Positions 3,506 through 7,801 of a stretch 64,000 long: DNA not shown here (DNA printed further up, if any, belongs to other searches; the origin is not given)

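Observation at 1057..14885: Complete five-gene DISARM class 1 anti-phage system (drmD-drmMI-drmA-drmB-drmC)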

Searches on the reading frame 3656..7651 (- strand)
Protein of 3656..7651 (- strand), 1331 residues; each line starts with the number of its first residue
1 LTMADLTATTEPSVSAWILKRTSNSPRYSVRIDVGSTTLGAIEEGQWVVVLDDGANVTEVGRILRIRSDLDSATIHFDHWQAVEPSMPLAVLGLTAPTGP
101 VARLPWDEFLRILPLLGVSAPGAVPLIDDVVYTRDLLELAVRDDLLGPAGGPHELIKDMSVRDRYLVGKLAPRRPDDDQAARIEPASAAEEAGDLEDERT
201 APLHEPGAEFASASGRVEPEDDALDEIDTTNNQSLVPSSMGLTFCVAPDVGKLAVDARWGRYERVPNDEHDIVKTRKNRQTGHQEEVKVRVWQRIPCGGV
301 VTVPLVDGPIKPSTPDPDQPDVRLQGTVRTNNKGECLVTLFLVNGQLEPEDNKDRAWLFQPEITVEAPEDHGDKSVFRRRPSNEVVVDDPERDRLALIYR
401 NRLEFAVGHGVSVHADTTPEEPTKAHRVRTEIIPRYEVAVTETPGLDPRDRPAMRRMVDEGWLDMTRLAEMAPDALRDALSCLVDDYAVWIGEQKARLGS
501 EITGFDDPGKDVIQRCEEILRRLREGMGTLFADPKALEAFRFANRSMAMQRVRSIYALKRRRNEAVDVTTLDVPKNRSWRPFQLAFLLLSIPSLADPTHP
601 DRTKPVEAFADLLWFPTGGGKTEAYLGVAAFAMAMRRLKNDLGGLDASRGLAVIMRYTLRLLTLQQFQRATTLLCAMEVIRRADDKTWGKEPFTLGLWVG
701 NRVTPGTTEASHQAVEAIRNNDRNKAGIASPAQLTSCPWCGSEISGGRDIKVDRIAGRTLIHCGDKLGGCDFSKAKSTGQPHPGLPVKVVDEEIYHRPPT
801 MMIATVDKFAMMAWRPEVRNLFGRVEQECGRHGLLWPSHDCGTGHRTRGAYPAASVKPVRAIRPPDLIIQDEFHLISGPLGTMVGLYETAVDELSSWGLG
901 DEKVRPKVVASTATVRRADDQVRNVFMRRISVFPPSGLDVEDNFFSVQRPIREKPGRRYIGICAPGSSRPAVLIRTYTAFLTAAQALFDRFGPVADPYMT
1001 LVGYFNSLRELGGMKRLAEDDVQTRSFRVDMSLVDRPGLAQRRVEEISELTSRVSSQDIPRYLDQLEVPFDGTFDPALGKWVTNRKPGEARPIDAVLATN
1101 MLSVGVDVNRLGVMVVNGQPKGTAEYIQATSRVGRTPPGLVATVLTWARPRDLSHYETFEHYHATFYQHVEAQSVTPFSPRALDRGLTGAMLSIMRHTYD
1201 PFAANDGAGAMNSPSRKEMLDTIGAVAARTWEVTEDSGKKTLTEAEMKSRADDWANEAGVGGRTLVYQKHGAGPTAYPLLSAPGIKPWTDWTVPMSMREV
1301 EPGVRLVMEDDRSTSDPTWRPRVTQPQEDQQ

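Call 3: search_protein_families(library=padloc, proteins=[window:3656-7651:-])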
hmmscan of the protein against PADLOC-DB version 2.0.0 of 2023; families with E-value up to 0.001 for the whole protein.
window:3656-7651:- (1331 aa): 9 families
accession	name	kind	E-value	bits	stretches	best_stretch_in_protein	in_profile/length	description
PDLC02567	DrmA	-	0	1520.1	1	16-1325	420-1739/1750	DrmA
PDLC02577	DrmA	-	0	1162.4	1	639-1329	2-697/697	DrmA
PDLC02575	DrmA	-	0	1121.1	1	454-1311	1-831/837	DrmA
PDLC02571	DrmA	-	6.7e-211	701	2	785-1272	768-1240/1282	DrmA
PDLC02568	DrmA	-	8.7e-112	372.7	1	728-1237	26-517/611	DrmA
PDLC02574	DrmA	-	4.4e-67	223.9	1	1062-1314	5-258/269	DrmA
PDLC02576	DrmA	-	5.7e-63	211.1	2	575-976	495-874/1235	DrmA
PDLC02573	DrmA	-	8.4e-05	18.7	1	1091-1175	793-878/1018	DrmA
PDLC02569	DrmA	-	0.00074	15.4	0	1093-1163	830-900/1095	DrmA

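Call 4: search_protein_families(library=pfam, proteins=[window:3656-7651:-])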
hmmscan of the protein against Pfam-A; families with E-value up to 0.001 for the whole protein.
window:3656-7651:- (1331 aa): 1 family
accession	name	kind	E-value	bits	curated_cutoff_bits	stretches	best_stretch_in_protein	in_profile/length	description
PF00271.37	Helicase_C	-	5.8e-05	23.8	23.5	1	1093-1135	66-108/110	Helicase conserved C-terminal domain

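Call 9: search_solved_structures(query=window:3656-7651:-)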
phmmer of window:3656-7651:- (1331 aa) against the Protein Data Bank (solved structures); distinct sequences matched with E-value up to 0.001: 1.
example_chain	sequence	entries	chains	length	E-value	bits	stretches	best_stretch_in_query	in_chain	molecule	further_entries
7s9v_A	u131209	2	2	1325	0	1774.1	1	31-1329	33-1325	DrmA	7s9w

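Call 15: find_related_loci(query=window:3656-7645:-, collection=genome_contigs, flank=10000)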
Query window:3656-7645:- (1329 aa) in genome_contigs; peptide patterns used: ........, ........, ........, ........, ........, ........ (x = any residue, [..] = any of these).
598 stretches matched a pattern (row limit reached: there are more); 549 encode a relative of the query (tblastn E <= 1e-3); the best 80 are kept; 80 distinct loci.
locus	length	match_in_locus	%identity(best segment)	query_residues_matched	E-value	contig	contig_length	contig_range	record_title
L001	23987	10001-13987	97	1-1329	0e+0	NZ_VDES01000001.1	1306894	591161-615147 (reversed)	Sphingomonas ursincola strain KR-99 scaffold_0_pilon, whole genome shotgun sequence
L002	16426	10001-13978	97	1-1329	0e+0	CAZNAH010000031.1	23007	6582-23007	MAG TPA_asm: uncultured Hyphomicrobiaceae bacterium isolate SRP290908_co1_155 genome assembly, contig: NODE_2799_length_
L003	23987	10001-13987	95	1-1329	0e+0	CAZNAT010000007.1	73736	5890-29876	MAG TPA_asm: uncultured Methylobacterium sp. isolate binchicken_co266_171 genome assembly, contig: NODE_778_length_73736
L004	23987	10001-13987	92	1-1329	0e+0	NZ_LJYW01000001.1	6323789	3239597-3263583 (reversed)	Prosthecomicrobium hirschii strain 16 C1, whole genome shotgun sequence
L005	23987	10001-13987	96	1-1329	0e+0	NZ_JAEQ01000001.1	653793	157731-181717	Chelativorans sp. J32 CheJ32DRAFT_scaffold_0.1_C, whole genome shotgun sequence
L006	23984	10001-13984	91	1-1328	0e+0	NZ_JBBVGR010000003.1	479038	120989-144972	Phycobacter sedimenti strain Weihai NODE_3_length_479038_cov_623.602227, whole genome shotgun sequence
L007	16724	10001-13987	91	1-1329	0e+0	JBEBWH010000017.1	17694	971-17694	MAG: Bradyrhizobium sp. isolate T2.bin.282 NODE_11076_length_17694_cov_7.896366, whole genome shotgun sequence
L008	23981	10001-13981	90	3-1329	0e+0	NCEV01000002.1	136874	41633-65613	MAG: Caulobacter sp. 32-67-35 04302015_32_scaffold_81, whole genome shotgun sequence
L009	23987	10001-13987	91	1-1329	0e+0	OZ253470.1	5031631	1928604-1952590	MAG: Alphaproteobacteria bacterium isolate a7ccd9af-0c44-4f0a-977f-77d708feff14 genome assembly, chromosome: 1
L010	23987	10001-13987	88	1-1329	0e+0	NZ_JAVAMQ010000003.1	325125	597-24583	Paracoccus spongiarum strain 2205BS29-5 3, whole genome shotgun sequence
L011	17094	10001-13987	88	1-1329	0e+0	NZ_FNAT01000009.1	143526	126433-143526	Limimaricola pyoseonensis strain DSM 21424, whole genome shotgun sequence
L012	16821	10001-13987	94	1-1329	0e+0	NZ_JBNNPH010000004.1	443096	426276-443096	Brevundimonas sp. NPDC003935 NPDC003935_151_D8.ctg-0004, whole genome shotgun sequence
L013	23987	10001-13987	90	1-1329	0e+0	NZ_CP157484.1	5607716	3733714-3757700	Alsobacter sp. KACC 23698 chromosome, complete genome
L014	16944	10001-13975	87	4-1329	0e+0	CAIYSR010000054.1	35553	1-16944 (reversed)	MAG: uncultured Rhodospirillales bacterium isolate Kiruna_bin-10730 genome assembly, contig: bin-10730:054/191, whole ge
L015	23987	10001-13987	86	1-1329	0e+0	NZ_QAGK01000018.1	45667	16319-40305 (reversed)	Oceaniglobus ichthyenteri strain YLY08 contig18, whole genome shotgun sequence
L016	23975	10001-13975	86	4-1329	0e+0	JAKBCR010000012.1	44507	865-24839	MAG: Proteobacteria bacterium isolate ZJ7.bin44 NODE_653_length_44507_cov_1.709193, whole genome shotgun sequence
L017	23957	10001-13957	86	11-1329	0e+0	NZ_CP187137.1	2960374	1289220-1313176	Yoonia sp. TsM2_T14_4 chromosome, complete genome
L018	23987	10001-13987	84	1-1329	0e+0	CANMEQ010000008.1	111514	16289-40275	uncultured Rhodobacteraceae bacterium isolate 4-1060.fasta genome assembly, contig: NODE_8, whole genome shotgun sequenc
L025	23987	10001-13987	91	1-1329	0e+0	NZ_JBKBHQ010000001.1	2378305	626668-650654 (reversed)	MAG: Brevundimonas sp. isolate 21I_069.bin.39 NODE_1_length_2378305_cov_63.376346, whole genome shotgun sequence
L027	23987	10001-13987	88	1-1329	0e+0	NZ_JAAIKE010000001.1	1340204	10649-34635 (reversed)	Pseudotabrizicola algicola strain ETT8 contig1, whole genome shotgun sequence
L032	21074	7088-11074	95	1-1329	0e+0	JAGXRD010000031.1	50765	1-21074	MAG: Alphaproteobacteria bacterium isolate CROMO_A_67 c_000000141073, whole genome shotgun sequence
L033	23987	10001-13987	73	4-1329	0e+0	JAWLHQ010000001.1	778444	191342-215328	MAG: Rhodothermales bacterium isolate 30dZY2.bin.71 NODE_12_length_778444_cov_9.638094, whole genome shotgun sequence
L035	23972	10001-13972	71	4-1327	0e+0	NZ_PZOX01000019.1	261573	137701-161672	Vitiosangium sp. GDMCC 1.1324 contig19, whole genome shotgun sequence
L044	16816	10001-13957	71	8-1327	0e+0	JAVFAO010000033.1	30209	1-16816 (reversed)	MAG: Myxococcota bacterium isolate BF4_93 NODE_4409_length_30209_cov_4.107107_Biofilm4, whole genome shotgun sequence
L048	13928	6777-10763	92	1-1329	0e+0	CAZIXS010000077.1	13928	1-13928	MAG TPA_asm: uncultured Phycisphaeraceae bacterium isolate SRP334346_co1_204 genome assembly, contig: NODE_3603_length_1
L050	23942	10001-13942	69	13-1329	0e+0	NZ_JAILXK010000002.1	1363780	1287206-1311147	Sphingopyxis jiangsuensis strain XHP0097 NODE_2_length_1363780_cov_69.695722, whole genome shotgun sequence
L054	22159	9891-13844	68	13-1329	0e+0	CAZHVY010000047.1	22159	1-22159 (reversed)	MAG TPA_asm: uncultured Geobacter sp. isolate binchicken_co20_405 genome assembly, contig: NODE_4695_length_22159_cov_43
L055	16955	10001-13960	88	9-1329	0e+0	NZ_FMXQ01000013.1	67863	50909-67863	Bauldia litoralis strain ATCC 35022, whole genome shotgun sequence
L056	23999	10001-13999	68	1-1329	0e+0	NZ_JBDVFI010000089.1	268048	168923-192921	MAG: Sedimentitalea sp. isolate LC.102.F.A1_144_2 LC_102_F_A1_144_2_000000000089, whole genome shotgun sequence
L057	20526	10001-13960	71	7-1327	0e+0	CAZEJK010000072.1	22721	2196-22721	MAG TPA_asm: uncultured Thermoanaerobaculia bacterium isolate SRP332253_co1_73 genome assembly, contig: NODE_3541_length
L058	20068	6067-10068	62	1-1327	0e+0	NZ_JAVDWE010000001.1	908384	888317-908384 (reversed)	Hydrogenophaga laconesensis strain BE240 Ga0454552_01, whole genome shotgun sequence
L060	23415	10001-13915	64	26-1327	0e+0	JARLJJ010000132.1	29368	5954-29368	MAG: Formivibrio sp. isolate MAG_CA269 MetaCoAG_Bin_269_Anoxic_k141_388663, whole genome shotgun sequence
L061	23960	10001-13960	69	4-1329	0e+0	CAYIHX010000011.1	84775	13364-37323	MAG TPA_asm: uncultured Bacteriovoracaceae bacterium isolate ERP119705_co22_393 genome assembly, contig: NODE_128_length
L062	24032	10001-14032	62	1-1327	0e+0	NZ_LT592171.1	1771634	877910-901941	Thiomonas delicata strain DSM 16361, whole genome shotgun sequence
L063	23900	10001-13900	63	25-1327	0e+0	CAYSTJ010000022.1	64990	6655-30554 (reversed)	MAG TPA_asm: uncultured Cellvibrionaceae bacterium isolate SRP220891_co3_13 genome assembly, contig: NODE_305_length_649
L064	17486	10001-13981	62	1-1327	0e+0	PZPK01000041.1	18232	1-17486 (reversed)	MAG: Oleiphilus sp. isolate bin156 scaffold_3260, whole genome shotgun sequence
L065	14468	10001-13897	63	26-1327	0e+0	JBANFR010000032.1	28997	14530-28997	MAG: Verrucomicrobiota bacterium isolate altamaha_2019_sw_WHONDRS-S19S_0010_A_bin.34 scaffold_0000481, whole genome shot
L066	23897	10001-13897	63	26-1327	0e+0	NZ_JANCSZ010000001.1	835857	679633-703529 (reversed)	Massilia sp. YIM B04103 Scaffold1, whole genome shotgun sequence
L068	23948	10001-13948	63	26-1327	0e+0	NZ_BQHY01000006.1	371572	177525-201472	Pseudomonas parakoreensis strain BML-PP030 sequence006, whole genome shotgun sequence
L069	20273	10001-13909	63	39-1327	0e+0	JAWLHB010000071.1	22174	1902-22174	MAG: Lentisphaeria bacterium isolate 30dZY2.bin.23 NODE_2873_length_22174_cov_10.072390, whole genome shotgun sequence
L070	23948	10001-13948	63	26-1327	0e+0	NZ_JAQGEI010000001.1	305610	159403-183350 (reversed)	Sedimenticola hydrogenitrophicus strain SN1189 1, whole genome shotgun sequence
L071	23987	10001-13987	95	1-1329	0e+0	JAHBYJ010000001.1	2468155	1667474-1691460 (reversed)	MAG: Parvibaculaceae bacterium isolate ACE_PRO21 PRO21_1, whole genome shotgun sequence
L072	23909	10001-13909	63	39-1327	0e+0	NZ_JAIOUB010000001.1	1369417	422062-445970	Alcanivorax limicola strain JB21 Scaffold1, whole genome shotgun sequence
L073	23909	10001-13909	63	39-1327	0e+0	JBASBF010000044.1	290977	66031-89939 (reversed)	MAG: Stenotrophomonas sp. isolate MFD12185_ilm_asm_bin11 k127_17250, whole genome shotgun sequence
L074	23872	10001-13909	63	39-1327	0e+0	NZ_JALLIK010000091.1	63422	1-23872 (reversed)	Thauera aromatica strain LG356 NODE_20_length_63422_cov_34.221604, whole genome shotgun sequence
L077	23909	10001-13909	63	39-1327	0e+0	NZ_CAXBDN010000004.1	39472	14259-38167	MAG: uncultured Marinobacter sp. isolate ERR2762100_concoct_47 ERZ3422088.1079, whole genome shotgun sequence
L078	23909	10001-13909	63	39-1327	0e+0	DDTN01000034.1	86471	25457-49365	MAG TPA_asm: Proteobacteria bacterium UBA2363 UBA2363_contig_244, whole genome shotgun sequence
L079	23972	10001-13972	63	6-1327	0e+0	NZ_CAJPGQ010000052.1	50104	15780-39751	Burkholderia sp. BCC1977 52, whole genome shotgun sequence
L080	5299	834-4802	62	7-1327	0e+0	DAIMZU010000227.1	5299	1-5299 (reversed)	MAG TPA_asm: Ramlibacter sp. isolate CTOTU10751 NODE_4590_length_5299_cov_4.733600, whole genome shotgun sequence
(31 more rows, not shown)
